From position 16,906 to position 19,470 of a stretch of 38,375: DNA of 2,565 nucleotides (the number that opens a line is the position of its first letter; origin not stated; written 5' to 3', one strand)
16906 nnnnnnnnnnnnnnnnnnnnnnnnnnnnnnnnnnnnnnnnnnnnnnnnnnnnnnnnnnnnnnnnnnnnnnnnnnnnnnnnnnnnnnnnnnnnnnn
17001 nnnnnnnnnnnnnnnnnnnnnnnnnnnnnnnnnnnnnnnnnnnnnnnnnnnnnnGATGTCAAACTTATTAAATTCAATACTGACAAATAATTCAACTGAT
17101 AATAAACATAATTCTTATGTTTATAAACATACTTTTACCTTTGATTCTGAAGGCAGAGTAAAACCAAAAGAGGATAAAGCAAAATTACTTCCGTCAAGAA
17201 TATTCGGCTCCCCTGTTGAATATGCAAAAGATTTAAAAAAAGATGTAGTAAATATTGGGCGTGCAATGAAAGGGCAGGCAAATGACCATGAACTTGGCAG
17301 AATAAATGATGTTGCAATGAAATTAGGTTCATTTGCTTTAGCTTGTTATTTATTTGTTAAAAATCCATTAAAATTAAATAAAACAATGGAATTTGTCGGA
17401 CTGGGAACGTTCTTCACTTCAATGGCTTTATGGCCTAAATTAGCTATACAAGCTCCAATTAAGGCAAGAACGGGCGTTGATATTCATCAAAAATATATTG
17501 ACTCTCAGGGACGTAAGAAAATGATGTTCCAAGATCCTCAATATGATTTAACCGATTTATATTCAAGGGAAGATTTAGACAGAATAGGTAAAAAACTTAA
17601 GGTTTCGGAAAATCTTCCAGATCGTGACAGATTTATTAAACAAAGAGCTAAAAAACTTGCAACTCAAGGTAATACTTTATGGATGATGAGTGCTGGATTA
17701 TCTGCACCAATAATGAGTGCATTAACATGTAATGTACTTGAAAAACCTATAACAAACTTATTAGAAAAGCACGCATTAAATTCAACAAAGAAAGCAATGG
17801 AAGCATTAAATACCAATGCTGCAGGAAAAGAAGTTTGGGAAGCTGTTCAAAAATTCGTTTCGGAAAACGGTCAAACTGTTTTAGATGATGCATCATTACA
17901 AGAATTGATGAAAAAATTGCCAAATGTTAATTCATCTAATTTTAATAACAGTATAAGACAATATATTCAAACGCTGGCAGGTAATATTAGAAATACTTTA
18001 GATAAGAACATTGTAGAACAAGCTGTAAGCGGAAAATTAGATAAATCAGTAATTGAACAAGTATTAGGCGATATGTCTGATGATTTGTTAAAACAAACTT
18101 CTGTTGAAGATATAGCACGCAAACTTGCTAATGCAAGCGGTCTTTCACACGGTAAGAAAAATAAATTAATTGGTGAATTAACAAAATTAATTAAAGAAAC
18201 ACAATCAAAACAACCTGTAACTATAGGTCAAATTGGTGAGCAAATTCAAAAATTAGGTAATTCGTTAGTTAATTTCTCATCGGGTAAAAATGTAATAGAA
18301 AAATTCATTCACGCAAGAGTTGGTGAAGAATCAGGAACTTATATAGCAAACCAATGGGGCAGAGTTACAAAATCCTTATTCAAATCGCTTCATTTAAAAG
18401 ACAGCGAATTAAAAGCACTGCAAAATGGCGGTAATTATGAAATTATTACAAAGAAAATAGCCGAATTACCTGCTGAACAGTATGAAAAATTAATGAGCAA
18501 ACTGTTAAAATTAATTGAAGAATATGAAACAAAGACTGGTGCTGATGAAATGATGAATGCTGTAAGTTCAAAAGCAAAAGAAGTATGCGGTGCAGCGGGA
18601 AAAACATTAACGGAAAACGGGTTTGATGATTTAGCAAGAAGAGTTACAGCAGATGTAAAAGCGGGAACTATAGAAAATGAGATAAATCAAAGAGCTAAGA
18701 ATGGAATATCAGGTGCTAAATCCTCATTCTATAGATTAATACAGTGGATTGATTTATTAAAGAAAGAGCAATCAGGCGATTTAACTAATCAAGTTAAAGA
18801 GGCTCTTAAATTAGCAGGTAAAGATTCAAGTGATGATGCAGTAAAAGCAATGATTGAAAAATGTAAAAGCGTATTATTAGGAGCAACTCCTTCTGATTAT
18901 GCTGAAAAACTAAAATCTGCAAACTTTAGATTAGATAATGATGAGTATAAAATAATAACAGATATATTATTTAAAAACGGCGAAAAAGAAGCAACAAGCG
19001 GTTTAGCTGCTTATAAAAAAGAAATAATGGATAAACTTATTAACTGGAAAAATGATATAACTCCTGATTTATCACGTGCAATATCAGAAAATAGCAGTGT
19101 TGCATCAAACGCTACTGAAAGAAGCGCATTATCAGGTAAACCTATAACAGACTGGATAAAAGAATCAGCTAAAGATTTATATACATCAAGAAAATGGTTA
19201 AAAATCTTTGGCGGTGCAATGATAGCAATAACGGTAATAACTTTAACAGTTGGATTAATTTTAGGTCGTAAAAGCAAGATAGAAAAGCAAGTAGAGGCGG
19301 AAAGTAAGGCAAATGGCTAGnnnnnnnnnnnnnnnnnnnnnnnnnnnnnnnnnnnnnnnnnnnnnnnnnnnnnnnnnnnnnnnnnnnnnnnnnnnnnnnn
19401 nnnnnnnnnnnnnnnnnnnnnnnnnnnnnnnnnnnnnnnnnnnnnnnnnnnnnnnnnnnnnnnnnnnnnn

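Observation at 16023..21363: Translationally coupled four-gene operon of unknown function: two paralogous membrane proteins, a divergent cytoplasmic GH13 and a small bitopic protein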

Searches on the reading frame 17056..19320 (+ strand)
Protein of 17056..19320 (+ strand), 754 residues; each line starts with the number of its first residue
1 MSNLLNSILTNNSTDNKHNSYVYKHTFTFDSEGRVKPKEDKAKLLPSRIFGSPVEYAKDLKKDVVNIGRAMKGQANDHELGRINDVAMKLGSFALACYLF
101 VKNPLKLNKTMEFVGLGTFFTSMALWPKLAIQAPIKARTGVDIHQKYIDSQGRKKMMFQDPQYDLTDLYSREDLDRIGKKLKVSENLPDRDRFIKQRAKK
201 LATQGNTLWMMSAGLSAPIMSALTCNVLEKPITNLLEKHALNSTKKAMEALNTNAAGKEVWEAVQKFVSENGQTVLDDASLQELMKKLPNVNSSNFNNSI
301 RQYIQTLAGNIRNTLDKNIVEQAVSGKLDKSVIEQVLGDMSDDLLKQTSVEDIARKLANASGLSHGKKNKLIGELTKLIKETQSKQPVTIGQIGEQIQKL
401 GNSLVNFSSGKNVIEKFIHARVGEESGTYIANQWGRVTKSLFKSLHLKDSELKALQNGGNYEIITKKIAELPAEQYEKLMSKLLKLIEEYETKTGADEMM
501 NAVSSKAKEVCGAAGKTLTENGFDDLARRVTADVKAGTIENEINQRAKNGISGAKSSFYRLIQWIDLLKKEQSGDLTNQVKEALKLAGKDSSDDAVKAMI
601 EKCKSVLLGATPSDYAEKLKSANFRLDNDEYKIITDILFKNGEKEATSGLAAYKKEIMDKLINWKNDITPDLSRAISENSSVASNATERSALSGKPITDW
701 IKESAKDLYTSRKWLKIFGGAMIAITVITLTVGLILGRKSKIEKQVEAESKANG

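Call 3: search_protein_families(library=pfam, proteins=[window:17056-19320:+], max_evalue=1)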
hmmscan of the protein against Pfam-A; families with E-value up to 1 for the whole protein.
window:17056-19320:+ (754 aa): 7 families
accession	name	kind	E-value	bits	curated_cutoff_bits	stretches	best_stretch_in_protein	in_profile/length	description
PF15565.11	Imm30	-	0.026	15.1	27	0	225-302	11-86/98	Immunity protein 30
PF01450.25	KARI_C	-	0.036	14.8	29.1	1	472-549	38-114/144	Ketol-acid reductoisomerase, C-terminal domain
PF16722.10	SAPIS-gp6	-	0.076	13.9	27.4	0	238-279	4-46/72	Pathogenicity island protein gp6 in Staphylococcus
PF13012.11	MitMem_reg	-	0.09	13.1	26.6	0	280-305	65-90/113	Maintenance of mitochondrial structure and function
PF19065.6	P8_CR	-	0.1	13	26.9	0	278-323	44-89/124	Minor capsid protein P8 central region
PF21522.3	MreB-like_C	-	0.11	13.5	27.8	0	130-171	39-80/123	Archaeal actin homologue MreB-like, C-terminal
PF08102.16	Antimicrobial_7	-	0.11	13.1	25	0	697-712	3-18/43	Scorpion antimicrobial peptide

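Call 4: search_protein_families(library=ncbifam, proteins=[window:17056-19320:+], max_evalue=1)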
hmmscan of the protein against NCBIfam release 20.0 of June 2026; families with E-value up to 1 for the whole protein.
window:17056-19320:+ (754 aa): 3 families
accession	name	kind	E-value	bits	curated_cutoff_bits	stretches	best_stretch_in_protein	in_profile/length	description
NF010280.0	PRK13724.1-2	equivalog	0.081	12.9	135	0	580-624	19-63/76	conjugal transfer protein TrbD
NF008110.0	PRK10857.1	equivalog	0.11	12.3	275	1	493-547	80-134/164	Fe-S cluster assembly transcriptional regulator IscR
NF007702.0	PRK10387.1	equivalog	0.12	12.1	133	1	240-309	136-203/215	glutaredoxin 2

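Call 9: find_homologous_proteins(query=window:17056-19320:+)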
Query window:17056-19320:+ (754 aa): 720 proteins with E <= 0.001 among 8000 candidates; the best 120 are listed.
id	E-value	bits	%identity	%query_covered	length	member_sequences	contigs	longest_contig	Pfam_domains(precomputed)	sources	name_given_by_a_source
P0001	0.0e+0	1634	99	100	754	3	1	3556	-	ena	-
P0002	0.0e+0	1378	81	100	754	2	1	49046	-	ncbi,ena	-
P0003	5.2e-230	784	51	100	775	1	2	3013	-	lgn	-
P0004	9.5e-229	779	48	99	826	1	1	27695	-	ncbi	-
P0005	1.7e-227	775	51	100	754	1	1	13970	-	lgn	-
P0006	3.0e-225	768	45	100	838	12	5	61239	-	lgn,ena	-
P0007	6.2e-225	767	50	100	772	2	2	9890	-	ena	-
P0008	1.2e-224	766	50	100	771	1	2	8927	-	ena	-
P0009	8.9e-224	763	50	100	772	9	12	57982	-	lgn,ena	-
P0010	3.2e-223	761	49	100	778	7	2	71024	-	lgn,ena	-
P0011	6.4e-221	754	49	100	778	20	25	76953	-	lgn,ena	-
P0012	2.7e-220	752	49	100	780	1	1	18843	-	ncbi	-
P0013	4.2e-220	751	50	100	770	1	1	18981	-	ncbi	-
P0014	2.6e-219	748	49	100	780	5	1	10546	-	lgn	-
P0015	1.9e-217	742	48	100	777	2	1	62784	-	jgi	-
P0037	1.2e-205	703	47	100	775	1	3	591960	-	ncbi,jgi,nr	ncbi:MAG: hypothetical protein E7Z90_02165 [Cyanobacteria bacterium SIG29]|nr:hypothetical protein [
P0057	9.4e-192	657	44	100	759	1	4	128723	-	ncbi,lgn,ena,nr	ncbi:hypothetical protein IJ182_04180 [bacterium]|nr:hypothetical protein [bacterium]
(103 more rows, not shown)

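Call 12: find_encoding_contigs(protein=P0037, flank=8000, max_places=2)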
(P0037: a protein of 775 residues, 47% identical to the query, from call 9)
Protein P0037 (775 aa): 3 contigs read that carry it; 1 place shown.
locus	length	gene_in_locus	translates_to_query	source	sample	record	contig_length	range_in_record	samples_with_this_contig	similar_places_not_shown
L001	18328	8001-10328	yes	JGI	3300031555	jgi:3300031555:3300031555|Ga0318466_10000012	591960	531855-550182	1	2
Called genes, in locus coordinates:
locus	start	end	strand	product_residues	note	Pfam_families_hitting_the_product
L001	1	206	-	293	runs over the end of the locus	-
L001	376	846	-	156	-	-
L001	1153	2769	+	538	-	PF19568:Spore_III_AA, PF25516:PTPase, PF01424:R3H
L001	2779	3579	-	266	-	-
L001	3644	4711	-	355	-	PF00291:PALP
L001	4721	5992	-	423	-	PF01408:GFO_IDH_MocA (faint), PF03447:NAD_binding_3, PF00742:Homoserine_dh, PF01842:ACT (weak)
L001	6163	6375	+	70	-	-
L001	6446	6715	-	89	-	PF13451:zf_Tbcl, PF23477:zf_Tbcl_2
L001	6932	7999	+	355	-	-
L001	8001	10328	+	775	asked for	-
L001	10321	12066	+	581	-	-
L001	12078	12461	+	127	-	-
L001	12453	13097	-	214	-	PF01791:DeoC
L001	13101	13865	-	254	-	PF11967:RecO_N, PF02565:RecO_C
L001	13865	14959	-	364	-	PF00437:T2SSE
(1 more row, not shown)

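Call 13: find_encoding_contigs(protein=P0057, flank=8000, max_places=2)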
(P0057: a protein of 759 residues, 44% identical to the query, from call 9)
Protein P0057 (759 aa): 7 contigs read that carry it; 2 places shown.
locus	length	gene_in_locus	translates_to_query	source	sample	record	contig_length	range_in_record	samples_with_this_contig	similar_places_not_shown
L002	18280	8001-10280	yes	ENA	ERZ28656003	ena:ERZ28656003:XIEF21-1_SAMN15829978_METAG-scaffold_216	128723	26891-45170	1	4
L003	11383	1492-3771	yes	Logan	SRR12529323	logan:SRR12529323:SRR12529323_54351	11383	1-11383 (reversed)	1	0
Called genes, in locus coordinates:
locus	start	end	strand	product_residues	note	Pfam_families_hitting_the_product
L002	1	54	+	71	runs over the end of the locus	-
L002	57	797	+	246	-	PF00902:TatC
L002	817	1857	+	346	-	-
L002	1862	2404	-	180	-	PF02525:Flavodoxin_2, PF03358:FMN_red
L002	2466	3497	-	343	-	PF04237:YjbR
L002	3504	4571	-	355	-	PF00291:PALP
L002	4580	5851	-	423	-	PF01408:GFO_IDH_MocA (weak), PF03447:NAD_binding_3, PF00742:Homoserine_dh, PF01842:ACT (weak)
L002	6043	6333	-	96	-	-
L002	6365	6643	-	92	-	PF08271:Zn_Ribbon_TF (faint), PF13451:zf_Tbcl, PF23477:zf_Tbcl_2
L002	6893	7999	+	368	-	-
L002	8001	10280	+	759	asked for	-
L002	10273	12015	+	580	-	-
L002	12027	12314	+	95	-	-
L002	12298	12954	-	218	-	PF01791:DeoC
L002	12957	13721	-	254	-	PF11967:RecO_N, PF02565:RecO_C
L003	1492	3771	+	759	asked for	-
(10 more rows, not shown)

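Call 15: find_related_loci(query=A1, collection=genome_contigs, flank=6000)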
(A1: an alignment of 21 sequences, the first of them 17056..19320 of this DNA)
Query A1 (754 aa) in genome_contigs; peptide patterns used: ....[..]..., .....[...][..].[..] (x = any residue, [..] = any of these).
83 stretches matched a pattern; 54 encode a relative of the query (tblastn E <= 1e-3); 54 distinct loci.
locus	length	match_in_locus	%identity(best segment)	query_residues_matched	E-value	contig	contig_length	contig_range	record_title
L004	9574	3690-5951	85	1-754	0e+0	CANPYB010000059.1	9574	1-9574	MAG: Candidatus Gastranaerophilales bacterium isolate Lapin-004__bin93 genome assembly, contig: Lapin-004__NODE_9781_len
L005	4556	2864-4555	85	1-564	0e+0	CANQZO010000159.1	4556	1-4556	MAG: Candidatus Gastranaerophilales bacterium isolate Lapin-017__bin48 genome assembly, contig: Lapin-017__NODE_17391_le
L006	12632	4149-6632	48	1-753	0e+0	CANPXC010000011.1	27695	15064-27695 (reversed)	MAG: Candidatus Gastranaerophilales bacterium isolate Lapin-004__bin83 genome assembly, contig: Lapin-004__NODE_2046_len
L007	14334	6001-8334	49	1-754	0e+0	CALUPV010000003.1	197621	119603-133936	MAG: Candidatus Gastranaerophilales bacterium isolate BRZ_CG__bin87 genome assembly, contig: BRZ_CG__NODE_66_length_1976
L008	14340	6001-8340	50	1-754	0e+0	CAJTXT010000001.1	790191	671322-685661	TPA_asm: uncultured Vampirovibrio sp. isolate MGBC124931 genome assembly, contig: MGBC124931.1, whole genome shotgun seq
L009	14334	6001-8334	49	1-754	0e+0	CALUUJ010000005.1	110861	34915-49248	MAG: Candidatus Gastranaerophilales bacterium isolate BRZ_SM__bin97 genome assembly, contig: BRZ_SM__NODE_149_length_110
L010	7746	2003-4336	49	1-754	0e+0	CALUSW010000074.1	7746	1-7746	MAG: Candidatus Gastranaerophilales bacterium isolate BRZ_DE__bin55 genome assembly, contig: BRZ_DE__NODE_12371_length_7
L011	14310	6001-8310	50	1-754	0e+0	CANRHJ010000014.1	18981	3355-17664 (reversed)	MAG: Candidatus Gastranaerophilales bacterium isolate Lapin-020__bin67 genome assembly, contig: Lapin-020__NODE_3837_len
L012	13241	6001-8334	50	1-754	0e+0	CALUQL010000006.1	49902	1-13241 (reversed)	MAG: Candidatus Gastranaerophilales bacterium isolate BRZ_SL__bin62 genome assembly, contig: BRZ_SL__NODE_858_length_499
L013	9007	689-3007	49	1-754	0e+0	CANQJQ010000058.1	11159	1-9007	MAG: Candidatus Gastranaerophilales bacterium isolate Lapin-032__bin109 genome assembly, contig: Lapin-032__NODE_8120_le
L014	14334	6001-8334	48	1-754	0e+0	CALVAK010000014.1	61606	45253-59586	MAG: Candidatus Gastranaerophilales bacterium isolate BRZ_CG__bin97 genome assembly, contig: BRZ_CG__NODE_793_length_616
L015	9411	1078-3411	48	1-754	0e+0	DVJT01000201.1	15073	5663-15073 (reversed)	MAG TPA_asm: Candidatus Avigastranaerophilus faecigallinarum isolate 5572 CHK22__C273668_L15073_ERR2241687, whole genome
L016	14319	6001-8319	48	1-754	0e+0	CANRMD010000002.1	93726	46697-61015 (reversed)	MAG: Candidatus Gastranaerophilales bacterium isolate Lapin-011__bin49 genome assembly, contig: Lapin-011__NODE_142_leng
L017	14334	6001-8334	49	1-754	0e+0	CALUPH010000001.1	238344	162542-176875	MAG: Candidatus Gastranaerophilales bacterium isolate BRZ_CB__bin30 genome assembly, contig: BRZ_CB__NODE_23_length_2383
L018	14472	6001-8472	46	1-754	0e+0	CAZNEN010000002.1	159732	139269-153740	MAG TPA_asm: uncultured Muribaculaceae bacterium isolate SRP141132_co3_343 genome assembly, contig: NODE_11_length_15973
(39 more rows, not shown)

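Call 38: predict_structure(alignment_id=A3)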
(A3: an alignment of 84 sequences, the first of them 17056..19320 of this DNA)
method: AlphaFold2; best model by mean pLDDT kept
length: 754 residues; sequences in the alignment: 84
mean_pLDDT: 80.4   pTM: 0.72
mean pLDDT of the five models: 80.4, 79.0, 78.5, 78.0, 75.1
residues with pLDDT >= 90: 291; 70-90: 309; 50-70: 103; < 50: 51
segments of 3 or more residues with pLDDT < 50: 1-5, 12-53
pLDDT, mean of each block of 10 residues (from residue 1): 46 35 34 41 36 55 65 62 65 63 60 74 76 78 72 70 60 81 81 79 76 75 80 86 90 72 92 93 92 89 92 88 91 91 88 94 92 94 90 94 91 93 86 91 94 90 91 93 92 82 92 93 91 77 90 91 92 91 93 94 92 87 88 90 71 88 81 76 74 88 90 85 81 73 71 52
secondary structure, 60 per line:
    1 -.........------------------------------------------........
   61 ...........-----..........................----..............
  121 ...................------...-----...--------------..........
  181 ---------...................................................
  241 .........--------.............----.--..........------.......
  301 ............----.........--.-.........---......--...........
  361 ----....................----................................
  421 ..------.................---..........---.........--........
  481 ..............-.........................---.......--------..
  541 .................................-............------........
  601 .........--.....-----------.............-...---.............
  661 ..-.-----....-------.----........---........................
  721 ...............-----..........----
elements in order (helices of 4 or more, strands of 3 or more residues): H2-10 H53-71 H77-102 H107-139 E146-148 E154-156 H171-180 H190-249 H258-270 H278-287 H294-312 H317-324 H330-338 H342-347 H350-360 H365-384 H390-422 H429-445 H449-458 H462-470 H473-494 H496-520 H524-530 H539-573 H575-586 H593-609 H612-616 H628-640 H648-662 H670-673 H686-693 H697-735 H741-750
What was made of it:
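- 17743..19191 (+): Gene B, residues 230-712: all-helical, variable, modular domain, inferred to be periplasmic. AF2 helices mostly with pLDDT above 90 (call 38).
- Checked: Residues 190-735 are predicted all-helical, with pLDDT mostly above 90 between about residues 260 and 640 (call 38).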

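Call 44: fold_search(model_id=the predicted structure, library=pdb)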
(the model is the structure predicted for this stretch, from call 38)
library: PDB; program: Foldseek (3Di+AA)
matches with E <= 10: 175; with E <= 0.001: 0
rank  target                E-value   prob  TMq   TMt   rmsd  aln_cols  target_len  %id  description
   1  4a01_A                6.0e-03  0.33  0.09  0.09  38.7       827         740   10  Crystal Structure of the H-Translocating Pyrophosphatase (released 2012-03-28)
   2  8b24_B                6.7e-02  0.15  0.09  0.10  37.1       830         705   12  Time-resolved structure of K+-dependent Na+-PPase from Thermotoga maritima 3600-seconds post reaction initiation with  (released 2024-01-17)
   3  6qxa_B                1.5e-01  0.11  0.10  0.10  40.3       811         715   10  Structure of membrane bound pyrophosphatase from Thermotoga maritima in complex with imidodiphosphate and N-[(2-amino- (released 2019-04-10)
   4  6qxa_D                1.6e-01  0.14  0.10  0.11  39.7       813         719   11  Structure of membrane bound pyrophosphatase from Thermotoga maritima in complex with imidodiphosphate and N-[(2-amino- (released 2019-04-10)
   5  5gpj_D                1.6e-01  0.11  0.10  0.10  39.3       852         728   11  Crystal Structure of Proton-Pumping Pyrophosphatase (released 2016-12-28)
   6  9g8j_B                2.6e-01  0.10  0.10  0.10  38.4       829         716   10  Structure of K+-dependent Na+-PPase from Thermotoga maritima in complex with zoledronate (released 2025-06-04)
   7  7sqc_W1               3.9e-01  0.11  0.11  0.09  79.1       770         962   10  Ciliary C1 central pair apparatus isolated from Chlamydomonas reinhardtii (released 2022-04-13)
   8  8ga7                  3.9e-01  0.10  0.09  0.12  35.9       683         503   12  Geometrically programmable nanomaterial construction using regularized protein building blocks (released 2024-03-13)
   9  9g8j_C                3.9e-01  0.08  0.10  0.10  40.3       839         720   10  Structure of K+-dependent Na+-PPase from Thermotoga maritima in complex with zoledronate (released 2025-06-04)
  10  9vre                  4.4e-01  0.08  0.10  0.08  41.6       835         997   11  Cryo-EM structure of rice multidrug resistance protein 5 (MRP5) with InsP6 in state B (released 2026-04-01)
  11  7sqc_W0               5.8e-01  0.12  0.12  0.10  77.0       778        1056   12  Ciliary C1 central pair apparatus isolated from Chlamydomonas reinhardtii (released 2022-04-13)
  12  6g3i                  7.3e-01  0.06  0.08  0.11  33.0       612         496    9  Crystal structure of EDDS lyase in complex with N-(2-aminoethyl)aspartic acid (AEAA) (released 2018-05-16)
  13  8sl4_A                7.6e-01  0.05  0.09  0.08  37.0       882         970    9  Dimeric form of human adenylyl cyclase 5 (released 2024-04-03)
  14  6g3e                  7.9e-01  0.06  0.08  0.11  34.1       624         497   10  Crystal structure of EDDS lyase in complex with formate (released 2018-05-16)
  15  7nyw_B                1.0e+00  0.03  0.07  0.06  50.3       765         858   12  Cryo-EM structure of the MukBEF-MatP-DNA head module (released 2021-07-07)
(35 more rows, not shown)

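Call 52: search_protein_families(library=padloc, proteins=[window:17056-19320:+], max_evalue=0.1)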
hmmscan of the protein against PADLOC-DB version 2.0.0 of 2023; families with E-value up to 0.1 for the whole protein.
window:17056-19320:+ (754 aa): 0 families

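Call 53: search_protein_families(library=phrogs, proteins=[window:17056-19320:+], max_evalue=0.1)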
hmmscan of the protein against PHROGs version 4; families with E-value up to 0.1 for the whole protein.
window:17056-19320:+ (754 aa): 1 family
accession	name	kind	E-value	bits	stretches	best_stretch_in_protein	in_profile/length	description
phrog_4976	-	tail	0.076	14.3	0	342-374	94-126/129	tail assembly chaperone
